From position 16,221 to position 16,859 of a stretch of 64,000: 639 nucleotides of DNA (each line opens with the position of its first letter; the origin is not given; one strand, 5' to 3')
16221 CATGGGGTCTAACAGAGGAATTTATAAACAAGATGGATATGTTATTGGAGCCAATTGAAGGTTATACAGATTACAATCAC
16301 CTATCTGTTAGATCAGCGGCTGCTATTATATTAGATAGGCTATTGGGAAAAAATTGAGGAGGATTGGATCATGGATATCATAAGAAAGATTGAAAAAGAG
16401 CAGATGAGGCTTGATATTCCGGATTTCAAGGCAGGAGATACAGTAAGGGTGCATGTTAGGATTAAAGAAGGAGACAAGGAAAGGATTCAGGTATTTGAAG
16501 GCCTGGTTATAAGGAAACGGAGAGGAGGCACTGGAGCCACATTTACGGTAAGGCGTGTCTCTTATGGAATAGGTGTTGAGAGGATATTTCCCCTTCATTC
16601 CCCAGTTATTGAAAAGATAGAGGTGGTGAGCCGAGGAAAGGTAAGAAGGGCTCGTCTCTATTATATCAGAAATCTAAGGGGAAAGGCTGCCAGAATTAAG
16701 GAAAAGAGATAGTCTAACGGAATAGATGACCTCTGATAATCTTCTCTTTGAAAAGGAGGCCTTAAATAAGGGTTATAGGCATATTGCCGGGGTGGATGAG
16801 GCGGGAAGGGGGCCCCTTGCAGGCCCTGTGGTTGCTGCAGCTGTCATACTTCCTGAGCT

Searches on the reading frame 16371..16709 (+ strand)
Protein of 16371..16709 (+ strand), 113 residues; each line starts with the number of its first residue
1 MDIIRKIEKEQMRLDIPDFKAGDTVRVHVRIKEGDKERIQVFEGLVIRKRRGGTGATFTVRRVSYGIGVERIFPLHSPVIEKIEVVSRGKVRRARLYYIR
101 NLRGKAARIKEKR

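Call 36: find_encoding_contigs(protein=window:16371-16709:+, flank=1500, max_places=6)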
Protein window:16371-16709:+ (113 aa): 9 contigs read that carry it; 6 places shown.
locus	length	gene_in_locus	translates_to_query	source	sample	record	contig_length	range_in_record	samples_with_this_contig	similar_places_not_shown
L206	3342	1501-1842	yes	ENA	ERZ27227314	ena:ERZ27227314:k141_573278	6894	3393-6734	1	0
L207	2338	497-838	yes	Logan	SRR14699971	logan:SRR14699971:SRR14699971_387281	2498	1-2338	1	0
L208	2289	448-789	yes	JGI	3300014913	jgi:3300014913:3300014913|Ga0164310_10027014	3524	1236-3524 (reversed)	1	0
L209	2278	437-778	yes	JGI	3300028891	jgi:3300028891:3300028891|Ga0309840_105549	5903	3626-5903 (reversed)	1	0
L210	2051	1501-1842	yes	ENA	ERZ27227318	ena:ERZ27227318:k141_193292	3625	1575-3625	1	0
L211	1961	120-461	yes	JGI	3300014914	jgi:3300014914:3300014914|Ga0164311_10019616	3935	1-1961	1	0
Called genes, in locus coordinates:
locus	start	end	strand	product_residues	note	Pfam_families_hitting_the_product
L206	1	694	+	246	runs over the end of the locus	PF01746:tRNA_m1G_MT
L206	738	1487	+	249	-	PF09936:Methyltrn_RNA_4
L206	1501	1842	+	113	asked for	PF01245:Ribosomal_L19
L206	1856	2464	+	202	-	PF01351:RNase_HII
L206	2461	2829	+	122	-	PF08378:NERD (weak), PF02021:UPF0102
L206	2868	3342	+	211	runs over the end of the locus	?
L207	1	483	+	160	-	?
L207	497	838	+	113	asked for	PF01245:Ribosomal_L19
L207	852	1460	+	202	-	PF01351:RNase_HII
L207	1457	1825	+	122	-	PF08378:NERD (weak), PF02021:UPF0102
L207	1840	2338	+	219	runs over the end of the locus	?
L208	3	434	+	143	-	?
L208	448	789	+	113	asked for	PF01245:Ribosomal_L19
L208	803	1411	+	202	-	PF01351:RNase_HII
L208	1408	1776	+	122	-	PF08378:NERD (weak), PF02021:UPF0102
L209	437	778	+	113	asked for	PF01245:Ribosomal_L19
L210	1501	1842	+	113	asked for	PF01245:Ribosomal_L19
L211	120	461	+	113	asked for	PF01245:Ribosomal_L19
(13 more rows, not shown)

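Call 44: find_encoding_contigs(protein=window:16371-16709:+, flank=2500, max_places=10)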
Protein window:16371-16709:+ (113 aa): 9 contigs read that carry it; 9 places shown.
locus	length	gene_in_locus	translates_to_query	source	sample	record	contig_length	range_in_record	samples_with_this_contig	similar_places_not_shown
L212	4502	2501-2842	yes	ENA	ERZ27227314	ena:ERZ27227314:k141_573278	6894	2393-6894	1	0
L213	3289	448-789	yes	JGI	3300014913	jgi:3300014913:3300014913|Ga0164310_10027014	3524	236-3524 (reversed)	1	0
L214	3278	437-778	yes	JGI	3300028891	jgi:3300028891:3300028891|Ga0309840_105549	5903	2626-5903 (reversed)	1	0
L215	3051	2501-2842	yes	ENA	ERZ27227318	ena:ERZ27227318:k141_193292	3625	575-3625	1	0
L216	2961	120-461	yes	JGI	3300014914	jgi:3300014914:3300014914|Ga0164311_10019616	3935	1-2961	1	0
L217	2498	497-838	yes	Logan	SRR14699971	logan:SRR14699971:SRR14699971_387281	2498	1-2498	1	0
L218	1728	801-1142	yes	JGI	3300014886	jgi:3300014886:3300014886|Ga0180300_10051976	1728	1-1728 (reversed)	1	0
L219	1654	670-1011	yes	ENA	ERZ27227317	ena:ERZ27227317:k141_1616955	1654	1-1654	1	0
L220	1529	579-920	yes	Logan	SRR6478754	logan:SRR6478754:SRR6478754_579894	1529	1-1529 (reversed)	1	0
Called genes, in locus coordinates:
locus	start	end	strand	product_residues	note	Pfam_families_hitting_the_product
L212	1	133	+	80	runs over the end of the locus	PF00886:Ribosomal_S16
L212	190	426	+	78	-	PF13083:KH_KhpA-B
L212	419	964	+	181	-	PF01782:RimM, PF05239:PRC, PF24986:PRC_RimM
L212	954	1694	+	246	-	PF01746:tRNA_m1G_MT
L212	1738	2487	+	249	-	PF09936:Methyltrn_RNA_4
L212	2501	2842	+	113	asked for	PF01245:Ribosomal_L19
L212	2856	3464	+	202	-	PF01351:RNase_HII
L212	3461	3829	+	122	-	PF08378:NERD (weak), PF02021:UPF0102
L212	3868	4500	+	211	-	?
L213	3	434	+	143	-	?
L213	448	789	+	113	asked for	PF01245:Ribosomal_L19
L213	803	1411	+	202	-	PF01351:RNase_HII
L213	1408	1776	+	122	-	PF08378:NERD (weak), PF02021:UPF0102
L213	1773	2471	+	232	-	PF00590:TP_methylase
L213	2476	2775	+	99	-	PF00381:PTS-HPr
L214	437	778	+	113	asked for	PF01245:Ribosomal_L19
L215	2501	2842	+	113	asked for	PF01245:Ribosomal_L19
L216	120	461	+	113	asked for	PF01245:Ribosomal_L19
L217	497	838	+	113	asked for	PF01245:Ribosomal_L19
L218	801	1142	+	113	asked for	PF01245:Ribosomal_L19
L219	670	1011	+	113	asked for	PF01245:Ribosomal_L19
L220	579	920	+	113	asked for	PF01245:Ribosomal_L19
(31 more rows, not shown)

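Call 57: list_cluster_members(proteins=[window:16371-16709:+, window:14825-15562:+, window:12411-13724:+])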
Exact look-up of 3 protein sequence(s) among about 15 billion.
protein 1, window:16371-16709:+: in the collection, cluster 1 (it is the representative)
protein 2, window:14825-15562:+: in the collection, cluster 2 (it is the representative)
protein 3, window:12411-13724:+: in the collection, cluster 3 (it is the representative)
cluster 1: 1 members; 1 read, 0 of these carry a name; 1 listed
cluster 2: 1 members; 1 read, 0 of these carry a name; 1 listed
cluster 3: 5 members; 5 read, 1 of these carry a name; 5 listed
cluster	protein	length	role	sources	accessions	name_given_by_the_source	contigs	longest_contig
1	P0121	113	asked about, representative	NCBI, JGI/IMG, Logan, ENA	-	-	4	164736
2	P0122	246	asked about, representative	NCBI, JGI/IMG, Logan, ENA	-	-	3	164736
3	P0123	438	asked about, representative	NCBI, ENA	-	-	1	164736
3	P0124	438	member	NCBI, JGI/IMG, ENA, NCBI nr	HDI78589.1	MAG TPA: signal recognition particle protein [Desulfobacteraceae bacterium] | signal recognition particle protein [Desulfobacteraceae bacterium]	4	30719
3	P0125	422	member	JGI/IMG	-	-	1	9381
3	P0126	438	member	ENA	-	-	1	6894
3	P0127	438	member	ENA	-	-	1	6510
